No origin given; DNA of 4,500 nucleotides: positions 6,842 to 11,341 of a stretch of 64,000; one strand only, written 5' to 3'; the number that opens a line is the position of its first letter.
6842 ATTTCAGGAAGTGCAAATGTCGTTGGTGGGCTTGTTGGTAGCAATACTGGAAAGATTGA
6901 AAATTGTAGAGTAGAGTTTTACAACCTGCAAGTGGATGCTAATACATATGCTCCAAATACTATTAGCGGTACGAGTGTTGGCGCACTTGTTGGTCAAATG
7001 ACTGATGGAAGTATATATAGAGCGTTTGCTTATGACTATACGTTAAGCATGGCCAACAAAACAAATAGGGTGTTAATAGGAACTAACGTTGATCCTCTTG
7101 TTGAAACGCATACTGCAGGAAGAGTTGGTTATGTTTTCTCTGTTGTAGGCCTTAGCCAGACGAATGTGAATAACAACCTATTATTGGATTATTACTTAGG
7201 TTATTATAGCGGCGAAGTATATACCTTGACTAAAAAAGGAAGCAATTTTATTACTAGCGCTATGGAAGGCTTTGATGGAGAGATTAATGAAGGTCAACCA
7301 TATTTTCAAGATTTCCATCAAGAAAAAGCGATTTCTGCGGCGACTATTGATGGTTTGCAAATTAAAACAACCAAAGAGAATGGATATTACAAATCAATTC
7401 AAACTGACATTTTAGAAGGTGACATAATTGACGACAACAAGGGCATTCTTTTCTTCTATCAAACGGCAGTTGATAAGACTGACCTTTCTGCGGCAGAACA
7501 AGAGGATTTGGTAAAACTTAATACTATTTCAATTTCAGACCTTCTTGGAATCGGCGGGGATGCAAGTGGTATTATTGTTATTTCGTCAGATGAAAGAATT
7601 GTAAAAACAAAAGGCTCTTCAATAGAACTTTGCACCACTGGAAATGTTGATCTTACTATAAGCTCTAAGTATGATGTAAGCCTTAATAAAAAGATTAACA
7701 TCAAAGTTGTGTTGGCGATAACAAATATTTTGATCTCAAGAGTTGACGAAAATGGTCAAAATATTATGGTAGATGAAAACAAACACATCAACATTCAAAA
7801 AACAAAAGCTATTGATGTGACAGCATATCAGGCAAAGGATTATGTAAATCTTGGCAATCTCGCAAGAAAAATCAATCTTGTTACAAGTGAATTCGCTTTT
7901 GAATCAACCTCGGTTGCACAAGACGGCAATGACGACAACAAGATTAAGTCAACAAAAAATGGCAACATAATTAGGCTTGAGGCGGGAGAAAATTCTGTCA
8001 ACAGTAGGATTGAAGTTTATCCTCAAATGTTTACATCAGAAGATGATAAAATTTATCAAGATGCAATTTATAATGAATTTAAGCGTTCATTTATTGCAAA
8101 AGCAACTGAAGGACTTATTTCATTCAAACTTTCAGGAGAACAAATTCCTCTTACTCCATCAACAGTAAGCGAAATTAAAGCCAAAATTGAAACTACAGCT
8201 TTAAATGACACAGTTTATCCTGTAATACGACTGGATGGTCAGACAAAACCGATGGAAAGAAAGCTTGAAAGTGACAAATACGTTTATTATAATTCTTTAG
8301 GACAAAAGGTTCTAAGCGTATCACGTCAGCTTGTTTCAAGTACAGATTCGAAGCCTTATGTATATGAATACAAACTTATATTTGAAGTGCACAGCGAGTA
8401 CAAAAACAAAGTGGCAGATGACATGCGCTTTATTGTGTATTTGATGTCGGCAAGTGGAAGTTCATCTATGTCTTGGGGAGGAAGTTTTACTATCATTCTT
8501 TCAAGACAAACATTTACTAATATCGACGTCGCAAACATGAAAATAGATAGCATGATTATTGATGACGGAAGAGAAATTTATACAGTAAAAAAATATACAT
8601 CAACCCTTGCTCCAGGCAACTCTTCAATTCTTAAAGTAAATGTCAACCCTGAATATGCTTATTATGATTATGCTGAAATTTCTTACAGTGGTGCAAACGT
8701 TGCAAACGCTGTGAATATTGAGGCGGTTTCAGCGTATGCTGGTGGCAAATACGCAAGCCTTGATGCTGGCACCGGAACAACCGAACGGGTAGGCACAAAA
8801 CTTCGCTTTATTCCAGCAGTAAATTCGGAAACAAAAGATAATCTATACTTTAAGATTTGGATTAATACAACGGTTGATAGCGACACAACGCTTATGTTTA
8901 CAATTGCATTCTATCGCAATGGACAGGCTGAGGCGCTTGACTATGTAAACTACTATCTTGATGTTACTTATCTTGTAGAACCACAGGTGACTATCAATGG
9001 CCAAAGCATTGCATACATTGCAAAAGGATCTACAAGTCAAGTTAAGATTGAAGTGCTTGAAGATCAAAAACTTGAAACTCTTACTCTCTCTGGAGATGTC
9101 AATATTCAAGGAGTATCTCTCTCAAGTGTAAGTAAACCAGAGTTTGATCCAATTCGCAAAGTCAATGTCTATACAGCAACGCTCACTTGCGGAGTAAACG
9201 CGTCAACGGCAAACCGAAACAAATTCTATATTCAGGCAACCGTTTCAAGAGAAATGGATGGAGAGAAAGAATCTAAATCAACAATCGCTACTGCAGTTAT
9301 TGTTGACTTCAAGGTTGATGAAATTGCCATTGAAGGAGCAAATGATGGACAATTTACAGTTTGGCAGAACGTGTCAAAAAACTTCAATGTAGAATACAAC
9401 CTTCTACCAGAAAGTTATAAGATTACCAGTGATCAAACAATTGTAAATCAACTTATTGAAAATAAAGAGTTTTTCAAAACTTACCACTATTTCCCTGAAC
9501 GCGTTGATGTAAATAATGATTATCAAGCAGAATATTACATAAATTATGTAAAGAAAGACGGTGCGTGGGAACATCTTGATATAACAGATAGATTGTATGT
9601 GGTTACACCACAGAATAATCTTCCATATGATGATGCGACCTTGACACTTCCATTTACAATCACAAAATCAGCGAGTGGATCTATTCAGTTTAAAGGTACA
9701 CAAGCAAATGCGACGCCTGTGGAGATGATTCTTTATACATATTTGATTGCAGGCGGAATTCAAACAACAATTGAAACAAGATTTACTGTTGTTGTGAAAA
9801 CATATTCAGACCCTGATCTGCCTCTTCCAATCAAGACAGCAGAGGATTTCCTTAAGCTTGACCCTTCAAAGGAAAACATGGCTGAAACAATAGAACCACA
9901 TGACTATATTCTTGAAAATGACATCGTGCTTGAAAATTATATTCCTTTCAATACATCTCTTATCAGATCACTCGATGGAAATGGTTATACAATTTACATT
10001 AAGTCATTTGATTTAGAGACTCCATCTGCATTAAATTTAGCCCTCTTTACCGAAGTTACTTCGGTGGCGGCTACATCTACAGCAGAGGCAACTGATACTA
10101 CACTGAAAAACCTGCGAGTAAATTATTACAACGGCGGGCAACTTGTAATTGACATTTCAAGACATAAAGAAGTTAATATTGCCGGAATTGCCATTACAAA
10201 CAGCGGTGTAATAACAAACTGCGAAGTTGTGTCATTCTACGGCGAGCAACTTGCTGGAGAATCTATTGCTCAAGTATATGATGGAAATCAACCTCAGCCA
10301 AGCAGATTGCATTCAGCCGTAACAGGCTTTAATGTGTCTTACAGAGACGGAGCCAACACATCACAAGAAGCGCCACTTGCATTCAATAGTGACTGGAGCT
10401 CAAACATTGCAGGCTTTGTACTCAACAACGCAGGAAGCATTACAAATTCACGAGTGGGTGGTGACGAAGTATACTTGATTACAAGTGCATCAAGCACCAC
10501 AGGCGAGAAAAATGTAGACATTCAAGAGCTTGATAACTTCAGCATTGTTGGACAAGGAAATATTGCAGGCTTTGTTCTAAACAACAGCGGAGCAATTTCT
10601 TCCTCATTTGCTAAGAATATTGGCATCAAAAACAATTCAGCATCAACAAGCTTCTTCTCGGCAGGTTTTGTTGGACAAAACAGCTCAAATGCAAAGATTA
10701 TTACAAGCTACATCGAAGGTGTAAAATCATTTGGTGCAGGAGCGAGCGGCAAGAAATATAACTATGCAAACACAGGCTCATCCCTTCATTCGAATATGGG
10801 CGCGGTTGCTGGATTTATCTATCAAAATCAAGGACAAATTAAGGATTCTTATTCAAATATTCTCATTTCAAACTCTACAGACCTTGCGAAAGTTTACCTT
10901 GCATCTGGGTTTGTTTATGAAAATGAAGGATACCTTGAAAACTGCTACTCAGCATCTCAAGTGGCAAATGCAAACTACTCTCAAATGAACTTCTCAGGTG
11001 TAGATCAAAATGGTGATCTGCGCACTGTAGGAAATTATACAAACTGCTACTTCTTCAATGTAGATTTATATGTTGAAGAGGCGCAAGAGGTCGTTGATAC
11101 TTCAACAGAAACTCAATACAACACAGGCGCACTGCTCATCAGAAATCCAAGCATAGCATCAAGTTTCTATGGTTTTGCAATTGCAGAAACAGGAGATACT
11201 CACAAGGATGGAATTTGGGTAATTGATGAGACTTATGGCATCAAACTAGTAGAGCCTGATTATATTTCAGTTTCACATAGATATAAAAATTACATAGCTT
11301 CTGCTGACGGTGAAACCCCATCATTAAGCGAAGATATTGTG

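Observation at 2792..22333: A 6,513-aa lipoprotein encoded by one intact 19.5-kb ORF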

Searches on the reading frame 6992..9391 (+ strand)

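Call 8: search_protein_families(library=pfam, proteins=[window:6992-9391:+], max_evalue=10)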
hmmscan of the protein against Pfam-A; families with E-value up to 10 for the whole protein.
window:6992-9391:+ (800 aa): 1 family
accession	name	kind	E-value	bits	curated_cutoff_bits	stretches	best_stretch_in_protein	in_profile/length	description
PF16573.10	CLP1_N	-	0.14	12.7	22.3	1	682-737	6-60/92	N-terminal beta-sandwich domain of polyadenylation factor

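Call 85: search_protein_families(library=ncbifam, proteins=[window:6992-9391:+], max_evalue=0.1)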
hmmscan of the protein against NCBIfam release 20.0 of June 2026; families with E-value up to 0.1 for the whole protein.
window:6992-9391:+ (800 aa): 0 families

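Call 86: search_protein_families(library=phrogs, proteins=[window:6992-9391:+], max_evalue=0.01)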
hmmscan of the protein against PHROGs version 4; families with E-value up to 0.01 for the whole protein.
window:6992-9391:+ (800 aa): 0 families

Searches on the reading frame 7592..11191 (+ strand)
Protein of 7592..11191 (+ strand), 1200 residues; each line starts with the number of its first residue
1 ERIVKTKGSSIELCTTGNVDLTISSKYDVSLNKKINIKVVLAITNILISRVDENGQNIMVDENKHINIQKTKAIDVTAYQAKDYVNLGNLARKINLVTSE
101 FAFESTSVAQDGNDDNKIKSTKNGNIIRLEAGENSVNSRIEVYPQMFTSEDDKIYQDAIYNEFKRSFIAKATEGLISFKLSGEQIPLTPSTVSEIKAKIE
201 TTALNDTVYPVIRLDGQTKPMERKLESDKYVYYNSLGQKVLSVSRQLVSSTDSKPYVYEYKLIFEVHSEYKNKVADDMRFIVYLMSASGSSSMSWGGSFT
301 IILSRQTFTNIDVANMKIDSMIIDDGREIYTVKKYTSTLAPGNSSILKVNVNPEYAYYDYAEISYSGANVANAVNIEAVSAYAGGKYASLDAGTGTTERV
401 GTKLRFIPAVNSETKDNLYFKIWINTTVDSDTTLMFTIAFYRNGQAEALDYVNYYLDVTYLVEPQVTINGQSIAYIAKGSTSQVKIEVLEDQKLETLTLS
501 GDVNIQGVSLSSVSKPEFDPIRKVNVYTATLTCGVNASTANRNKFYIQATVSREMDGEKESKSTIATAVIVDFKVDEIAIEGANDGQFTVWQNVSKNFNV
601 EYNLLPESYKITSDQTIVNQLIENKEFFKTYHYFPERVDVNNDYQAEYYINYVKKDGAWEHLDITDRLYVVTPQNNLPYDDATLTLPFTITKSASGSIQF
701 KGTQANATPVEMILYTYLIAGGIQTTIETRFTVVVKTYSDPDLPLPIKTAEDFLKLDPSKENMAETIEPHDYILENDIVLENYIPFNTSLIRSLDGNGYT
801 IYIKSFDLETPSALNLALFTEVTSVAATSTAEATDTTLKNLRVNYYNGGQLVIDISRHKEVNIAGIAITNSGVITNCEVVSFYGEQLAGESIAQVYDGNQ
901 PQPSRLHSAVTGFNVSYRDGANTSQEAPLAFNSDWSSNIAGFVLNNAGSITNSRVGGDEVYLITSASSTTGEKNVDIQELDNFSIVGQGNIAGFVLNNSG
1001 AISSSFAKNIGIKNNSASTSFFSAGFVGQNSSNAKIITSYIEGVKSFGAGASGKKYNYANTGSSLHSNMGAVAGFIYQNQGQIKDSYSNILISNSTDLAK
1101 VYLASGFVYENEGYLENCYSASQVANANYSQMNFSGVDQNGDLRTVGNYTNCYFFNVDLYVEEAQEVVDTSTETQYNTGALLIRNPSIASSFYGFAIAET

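Call 80: predict_structure(alignment_id=A3)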
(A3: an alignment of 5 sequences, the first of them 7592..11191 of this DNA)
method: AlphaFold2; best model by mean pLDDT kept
length: 1200 residues; sequences in the alignment: 5
mean_pLDDT: 52.8   pTM: 0.43
mean pLDDT of the five models: 52.8, 52.0, 49.2, 47.8, 43.7
residues with pLDDT >= 90: 83; 70-90: 230; 50-70: 268; < 50: 619
segments of 3 or more residues with pLDDT < 50: 1-46, 54-57, 62-64, 81-101, 148-155, 172-195, 205-228, 235-237, 248-278, 286-357, 368-373, 378-402, 409-419, 424-431, 503-505, 536-542, 556-558, 572-743, 762-766, 826-833, 883-910, 922-927, 959-980, 1044-1061, 1096-1101, 1127-1132, 1156-1200
pLDDT, mean of each block of 10 residues (from residue 1): 22 26 28 27 45 51 55 61 37 33 67 69 72 68 58 50 64 32 26 49 48 38 42 55 54 36 39 43 45 35 34 30 27 30 36 48 56 48 34 32 50 43 47 60 62 53 67 61 81 80 59 79 78 54 67 59 68 33 29 30 30 31 28 25 22 25 31 28 30 37 36 39 36 38 64 82 53 80 87 82 80 84 58 70 70 72 94 91 42 29 30 71 51 75 95 73 33 33 80 96 88 81 93 90 46 27 72 90 85 56 76 81 54 62 64 50 24 25 25 23
secondary structure, 60 per line:
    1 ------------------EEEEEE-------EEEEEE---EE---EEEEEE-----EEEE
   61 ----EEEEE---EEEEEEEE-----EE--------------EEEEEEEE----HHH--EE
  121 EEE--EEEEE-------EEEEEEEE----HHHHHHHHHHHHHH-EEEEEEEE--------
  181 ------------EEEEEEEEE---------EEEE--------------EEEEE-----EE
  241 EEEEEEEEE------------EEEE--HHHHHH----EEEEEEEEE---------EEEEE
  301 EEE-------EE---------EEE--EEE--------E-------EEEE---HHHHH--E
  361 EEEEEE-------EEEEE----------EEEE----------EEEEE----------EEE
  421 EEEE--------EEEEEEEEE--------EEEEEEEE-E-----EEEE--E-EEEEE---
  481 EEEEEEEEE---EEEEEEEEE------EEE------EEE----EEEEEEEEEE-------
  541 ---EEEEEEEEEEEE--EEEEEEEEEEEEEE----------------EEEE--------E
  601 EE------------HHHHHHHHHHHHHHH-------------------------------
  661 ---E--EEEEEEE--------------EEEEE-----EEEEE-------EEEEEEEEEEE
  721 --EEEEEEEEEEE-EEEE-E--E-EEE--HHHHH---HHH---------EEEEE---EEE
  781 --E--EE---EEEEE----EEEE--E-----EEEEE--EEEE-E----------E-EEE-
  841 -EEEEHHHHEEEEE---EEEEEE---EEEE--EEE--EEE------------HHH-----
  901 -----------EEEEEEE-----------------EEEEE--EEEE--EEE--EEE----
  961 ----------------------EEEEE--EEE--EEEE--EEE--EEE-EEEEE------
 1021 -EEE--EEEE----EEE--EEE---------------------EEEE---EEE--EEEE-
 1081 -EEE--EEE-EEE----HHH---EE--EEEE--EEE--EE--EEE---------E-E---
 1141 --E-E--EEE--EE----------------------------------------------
elements in order (helices of 4 or more, strands of 3 or more residues): E19-24 E32-37 E46-51 E57-60 E65-69 E73-80 E102-109 E119-123 E126-130 E138-145 H150-163 E165-172 E193-201 E211-214 E229-233 E239-249 E262-265 H268-273 E278-286 E296-303 E322-324 E327-329 E346-349 H353-357 E360-366 E374-378 E389-392 E403-407 E418-424 E433-441 E450-457 E465-468 E473-477 E481-489 E493-501 E508-510 E517-519 E524-533 E544-555 E558-571 E588-591 E600-602 H615-629 E667-673 E688-692 E698-702 E710-720 E723-733 E735-738 E745-747 H750-754 E770-774 E778-780 E791-795 E800-803 E812-816 E819-822 E837-839 E842-845 H846-849 E850-854 E858-863 E867-870 E873-875 E878-880 E912-918 E936-940 E943-946 E949-951 E954-956 E983-987 E990-992 E995-998 E1001-1003 E1006-1008 E1010-1014 E1022-1024 E1027-1030 E1035-1037 E1040-1042 E1064-1067 E1071-1073 E1076-1079 E1082-1084 E1087-1089 E1091-1093 E1108-1111 E1114-1116 E1123-1125 E1148-1150

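Call 83: fold_search(model_id=the predicted structure, library=pdb)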
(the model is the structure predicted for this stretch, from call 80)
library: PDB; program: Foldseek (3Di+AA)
matches with E <= 10: 1608; with E <= 0.001: 82
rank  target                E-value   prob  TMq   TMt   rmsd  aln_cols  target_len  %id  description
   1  9hcj_10               2.5e-07  0.99  0.08  0.06  56.1       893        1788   10  D. discoideum nuclear pore complex (released 2024-12-25)
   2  7r5k_10               2.9e-07  1.00  0.12  0.08  45.2       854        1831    8  Human nuclear pore complex (constricted) (released 2022-06-22)
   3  7amk_B                6.2e-07  1.00  0.09  0.17  23.6       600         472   10  Zebrafish RET Cadherin Like Domains 1 to 4. (released 2021-02-03)
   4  7aml_A                1.2e-06  1.00  0.08  0.14  24.4       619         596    9  RET/GDNF/GFRa1 extracellular complex Cryo-EM structure (released 2021-01-13)
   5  1hzh_K                1.5e-06  1.00  0.08  0.16  29.9       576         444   10  CRYSTAL STRUCTURE OF THE INTACT HUMAN IGG B12 WITH BROAD AND POTENT ACTIVITY AGAINST PRIMARY HIV-1 ISOLATES: A TEMPLAT (released 2001-08-15)
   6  4aq1_A                1.5e-06  0.98  0.06  0.10  30.7       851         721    9  Structure of the SbsB S-layer protein of Geobacillus stearothermophilus PV72p2 in complex with nanobody KB6 (released 2012-06-13)
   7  7amk_A                1.8e-06  1.00  0.08  0.16  24.1       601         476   10  Zebrafish RET Cadherin Like Domains 1 to 4. (released 2021-02-03)
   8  4ofy_D                2.6e-06  1.00  0.09  0.20  37.8       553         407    8  Crystal Structure of the Complex of SYG-1 D1-D2 and SYG-2 D1-D4 (released 2014-02-19)
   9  8k3j_A                3.5e-06  0.98  0.07  0.12  42.6       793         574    8  Structure of human CNTN2 immunoglobulin domains 1-6 homo-dimer (released 2024-07-17)
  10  9ijj_h                4.5e-06  0.92  0.07  0.06  49.8       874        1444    9  In situ structure of the central apparatus in mouse sperm axoneme. (released 2025-06-04)
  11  4oi9_A                5.4e-06  1.00  0.10  0.25  35.5       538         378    8  Crystal Structure of ICAM-5 D1-D4 ectodomain fragment, Space Group P21 (released 2014-07-16)
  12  6gfe_H                1.2e-05  0.99  0.07  0.14  23.2       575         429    8  High-resolution Structure of a therapeutic full-length anti-NPRA Antibody with exceptional Conformational Diversity (released 2019-05-15)
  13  4oia_B                1.3e-05  1.00  0.09  0.25  36.6       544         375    9  Crystal Structure of ICAM-5 D1-D4 ectodomain fragment, Space Group P4322 (released 2014-07-16)
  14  4uj6                  1.4e-05  0.98  0.08  0.11  26.2       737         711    9  Structure of surface layer protein SbsC, domains 1-6 (released 2016-04-27)
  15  2e9w_A                1.8e-05  0.99  0.08  0.16  35.4       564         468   10  Crystal structure of the extracellular domain of Kit in complex with stem cell factor (SCF) (released 2007-08-07)
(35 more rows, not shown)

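Call 94: fold_search(model_id=the predicted structure, library=viral)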
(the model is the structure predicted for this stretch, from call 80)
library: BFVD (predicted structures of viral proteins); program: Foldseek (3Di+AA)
matches with E <= 10: 724; with E <= 0.001: 100
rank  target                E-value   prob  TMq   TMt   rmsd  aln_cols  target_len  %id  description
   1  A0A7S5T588            1.3e-08  0.97  0.08  0.08  36.4      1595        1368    8  (no name in the UniProt tables at hand)
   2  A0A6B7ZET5            1.4e-08  1.00  0.07  0.10  39.3       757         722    8  Uncharacterized protein [Klebsiella phage N1M2]
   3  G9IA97                1.9e-08  1.00  0.07  0.09  31.7       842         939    9  (no name in the UniProt tables at hand)
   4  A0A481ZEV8            2.3e-08  1.00  0.08  0.09  33.4       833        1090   10  Putative Ig domain protein [Pithovirus LCPAC404]
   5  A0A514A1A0            4.0e-08  1.00  0.08  0.09  37.9       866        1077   10  Uncharacterized protein [Aeromonas phage LAh10]
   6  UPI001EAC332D         5.2e-08  1.00  0.11  0.11  29.6       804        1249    8  (no name look-up for this kind of identifier)
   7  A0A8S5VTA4            1.6e-07  1.00  0.08  0.10  44.8       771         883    9  (no name in the UniProt tables at hand)
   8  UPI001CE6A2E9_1       1.7e-07  0.99  0.07  0.08  30.7       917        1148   10  (no name look-up for this kind of identifier)
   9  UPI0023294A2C         2.2e-07  1.00  0.08  0.09  37.4       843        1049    9  (no name look-up for this kind of identifier)
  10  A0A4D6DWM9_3          2.3e-07  1.00  0.10  0.10  44.0       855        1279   10  Uncharacterized protein [Edwardsiella phage pEt-SU]
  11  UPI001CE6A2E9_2       2.3e-07  1.00  0.09  0.09  25.5       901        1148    9  (no name look-up for this kind of identifier)
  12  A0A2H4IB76            2.3e-07  0.99  0.08  0.07  34.4       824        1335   10  Putative major tail protein [Erwinia phage vB_EamM_Y3]
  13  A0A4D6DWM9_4          3.8e-07  0.99  0.08  0.07  46.0       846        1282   11  Uncharacterized protein [Edwardsiella phage pEt-SU]
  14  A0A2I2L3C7            4.0e-07  1.00  0.09  0.13  36.0       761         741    8  Immunoglobulin-like fold protein [Orpheovirus IHUMI-LCC2]
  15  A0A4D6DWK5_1          4.3e-07  1.00  0.12  0.14  34.3       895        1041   10  Uncharacterized protein [Edwardsiella phage pEt-SU]
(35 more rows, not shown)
